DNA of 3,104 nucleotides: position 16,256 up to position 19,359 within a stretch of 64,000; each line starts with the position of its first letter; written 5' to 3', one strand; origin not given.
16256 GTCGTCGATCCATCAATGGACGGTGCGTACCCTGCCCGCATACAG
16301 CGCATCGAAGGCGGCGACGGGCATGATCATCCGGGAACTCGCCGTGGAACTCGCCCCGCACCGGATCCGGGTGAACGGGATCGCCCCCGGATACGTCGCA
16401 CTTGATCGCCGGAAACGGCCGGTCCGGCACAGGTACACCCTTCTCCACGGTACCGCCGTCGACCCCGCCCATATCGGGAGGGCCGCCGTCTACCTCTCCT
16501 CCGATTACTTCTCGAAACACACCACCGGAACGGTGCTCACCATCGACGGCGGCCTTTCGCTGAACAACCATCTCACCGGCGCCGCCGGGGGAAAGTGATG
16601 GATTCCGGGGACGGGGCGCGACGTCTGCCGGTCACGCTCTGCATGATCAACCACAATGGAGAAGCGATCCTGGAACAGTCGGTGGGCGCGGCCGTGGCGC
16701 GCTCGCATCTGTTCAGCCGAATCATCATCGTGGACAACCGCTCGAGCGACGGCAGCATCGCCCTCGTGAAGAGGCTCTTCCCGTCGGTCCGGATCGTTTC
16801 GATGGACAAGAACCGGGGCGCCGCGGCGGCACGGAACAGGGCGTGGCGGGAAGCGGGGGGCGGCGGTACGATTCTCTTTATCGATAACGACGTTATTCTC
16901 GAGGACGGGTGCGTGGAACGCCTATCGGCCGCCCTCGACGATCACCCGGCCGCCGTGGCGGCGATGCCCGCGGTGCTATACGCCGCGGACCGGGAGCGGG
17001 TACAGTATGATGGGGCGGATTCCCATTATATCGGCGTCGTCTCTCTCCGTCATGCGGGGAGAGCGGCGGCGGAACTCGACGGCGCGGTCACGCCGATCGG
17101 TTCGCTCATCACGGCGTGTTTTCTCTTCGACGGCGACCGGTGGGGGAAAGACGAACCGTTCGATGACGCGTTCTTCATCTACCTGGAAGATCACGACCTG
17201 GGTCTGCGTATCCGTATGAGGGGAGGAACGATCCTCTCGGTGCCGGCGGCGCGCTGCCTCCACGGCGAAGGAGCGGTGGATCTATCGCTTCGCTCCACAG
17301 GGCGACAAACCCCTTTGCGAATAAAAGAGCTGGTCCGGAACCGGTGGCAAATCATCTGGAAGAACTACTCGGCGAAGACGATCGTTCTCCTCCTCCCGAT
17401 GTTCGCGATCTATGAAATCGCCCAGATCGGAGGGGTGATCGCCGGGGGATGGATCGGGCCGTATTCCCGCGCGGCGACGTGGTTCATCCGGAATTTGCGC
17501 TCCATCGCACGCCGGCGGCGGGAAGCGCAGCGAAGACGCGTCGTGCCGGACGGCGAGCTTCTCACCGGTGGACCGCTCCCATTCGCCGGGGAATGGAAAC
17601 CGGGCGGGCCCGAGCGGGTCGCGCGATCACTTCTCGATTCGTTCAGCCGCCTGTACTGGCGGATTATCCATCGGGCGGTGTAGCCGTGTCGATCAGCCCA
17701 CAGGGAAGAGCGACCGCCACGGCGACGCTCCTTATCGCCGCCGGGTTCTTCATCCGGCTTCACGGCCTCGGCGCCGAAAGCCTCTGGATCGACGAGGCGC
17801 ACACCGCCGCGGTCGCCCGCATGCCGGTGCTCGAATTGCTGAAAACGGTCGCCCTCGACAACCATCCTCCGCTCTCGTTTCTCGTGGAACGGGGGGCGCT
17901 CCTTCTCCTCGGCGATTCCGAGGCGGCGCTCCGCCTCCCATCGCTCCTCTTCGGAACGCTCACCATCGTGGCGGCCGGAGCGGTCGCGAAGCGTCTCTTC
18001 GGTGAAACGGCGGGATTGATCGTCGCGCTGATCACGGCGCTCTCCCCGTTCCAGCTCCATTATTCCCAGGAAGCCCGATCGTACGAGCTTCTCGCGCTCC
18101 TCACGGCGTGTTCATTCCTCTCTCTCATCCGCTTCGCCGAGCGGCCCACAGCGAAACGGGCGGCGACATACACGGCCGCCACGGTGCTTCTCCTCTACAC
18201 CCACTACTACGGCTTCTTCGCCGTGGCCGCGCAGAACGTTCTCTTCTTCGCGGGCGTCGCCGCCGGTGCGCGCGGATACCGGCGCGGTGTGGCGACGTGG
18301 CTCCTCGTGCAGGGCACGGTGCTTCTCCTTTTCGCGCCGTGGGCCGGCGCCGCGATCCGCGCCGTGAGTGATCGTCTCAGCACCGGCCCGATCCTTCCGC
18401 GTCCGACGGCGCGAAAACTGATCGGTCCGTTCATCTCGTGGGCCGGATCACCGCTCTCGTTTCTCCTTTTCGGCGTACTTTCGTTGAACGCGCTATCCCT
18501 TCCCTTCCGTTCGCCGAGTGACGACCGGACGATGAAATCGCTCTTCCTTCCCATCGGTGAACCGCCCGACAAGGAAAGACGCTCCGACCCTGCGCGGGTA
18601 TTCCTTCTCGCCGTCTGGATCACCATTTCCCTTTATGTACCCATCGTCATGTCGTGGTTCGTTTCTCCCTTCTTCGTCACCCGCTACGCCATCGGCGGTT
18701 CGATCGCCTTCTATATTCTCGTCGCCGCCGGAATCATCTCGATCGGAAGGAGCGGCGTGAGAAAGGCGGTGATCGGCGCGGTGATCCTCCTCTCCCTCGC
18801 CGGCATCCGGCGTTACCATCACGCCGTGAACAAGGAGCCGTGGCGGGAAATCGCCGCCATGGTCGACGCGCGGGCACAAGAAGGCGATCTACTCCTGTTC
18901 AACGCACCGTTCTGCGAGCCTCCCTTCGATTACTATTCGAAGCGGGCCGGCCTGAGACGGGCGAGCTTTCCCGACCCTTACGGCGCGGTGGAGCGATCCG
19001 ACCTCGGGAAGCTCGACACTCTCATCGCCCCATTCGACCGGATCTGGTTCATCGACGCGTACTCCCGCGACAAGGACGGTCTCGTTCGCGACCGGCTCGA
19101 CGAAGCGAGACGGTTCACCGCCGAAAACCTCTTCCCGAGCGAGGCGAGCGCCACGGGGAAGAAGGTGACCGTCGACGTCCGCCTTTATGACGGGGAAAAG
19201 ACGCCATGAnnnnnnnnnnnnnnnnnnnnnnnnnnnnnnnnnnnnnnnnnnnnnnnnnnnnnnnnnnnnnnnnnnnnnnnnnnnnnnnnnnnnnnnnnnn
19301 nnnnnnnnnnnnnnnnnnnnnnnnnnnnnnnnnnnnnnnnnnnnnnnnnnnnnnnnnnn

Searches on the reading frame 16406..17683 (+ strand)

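Call 28: search_protein_families(library=pfam, proteins=[window:16406-17683:+], max_evalue=0.0001)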
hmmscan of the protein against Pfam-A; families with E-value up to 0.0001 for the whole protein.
window:16406-17683:+ (425 aa): 3 families
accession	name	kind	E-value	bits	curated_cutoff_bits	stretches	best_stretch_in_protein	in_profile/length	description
PF00535.33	Glycos_transf_2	-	6.8e-21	75.4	23.3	1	78-192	2-118/168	Glycosyl transferase family 2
PF13641.12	Glyco_tranf_2_3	-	4.2e-08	33.9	27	1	84-287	11-212/230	Glycosyltransferase like family 2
PF13704.12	Glyco_tranf_2_4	-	5.7e-05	24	27.5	0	86-162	4-81/98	Glycosyl transferase family 2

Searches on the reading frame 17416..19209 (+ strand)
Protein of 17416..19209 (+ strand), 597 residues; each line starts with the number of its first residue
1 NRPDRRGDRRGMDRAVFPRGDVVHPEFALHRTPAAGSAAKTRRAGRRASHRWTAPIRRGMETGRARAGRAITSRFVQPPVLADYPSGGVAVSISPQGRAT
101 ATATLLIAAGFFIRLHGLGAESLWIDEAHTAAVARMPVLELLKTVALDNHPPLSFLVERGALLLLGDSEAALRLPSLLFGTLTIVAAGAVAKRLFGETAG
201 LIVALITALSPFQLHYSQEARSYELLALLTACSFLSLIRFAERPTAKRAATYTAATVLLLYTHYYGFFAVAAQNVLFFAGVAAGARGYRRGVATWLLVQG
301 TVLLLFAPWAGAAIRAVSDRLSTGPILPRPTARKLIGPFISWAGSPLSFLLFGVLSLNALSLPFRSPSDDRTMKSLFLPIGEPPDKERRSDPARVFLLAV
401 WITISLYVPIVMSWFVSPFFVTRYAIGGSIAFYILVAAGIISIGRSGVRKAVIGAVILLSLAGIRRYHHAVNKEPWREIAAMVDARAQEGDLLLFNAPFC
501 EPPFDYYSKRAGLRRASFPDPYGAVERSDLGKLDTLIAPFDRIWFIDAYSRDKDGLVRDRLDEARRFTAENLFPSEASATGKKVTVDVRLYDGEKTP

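Call 28: search_protein_families(library=pfam, proteins=[window:17416-19209:+], max_evalue=0.0001)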
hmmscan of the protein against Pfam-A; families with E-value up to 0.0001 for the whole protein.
window:17416-19209:+ (597 aa): 1 family
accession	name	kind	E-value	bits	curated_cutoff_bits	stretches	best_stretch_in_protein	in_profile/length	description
PF13231.12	PMT_2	-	1.4e-11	45.3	26.1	1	149-309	1-157/160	Dolichyl-phosphate-mannose-protein mannosyltransferase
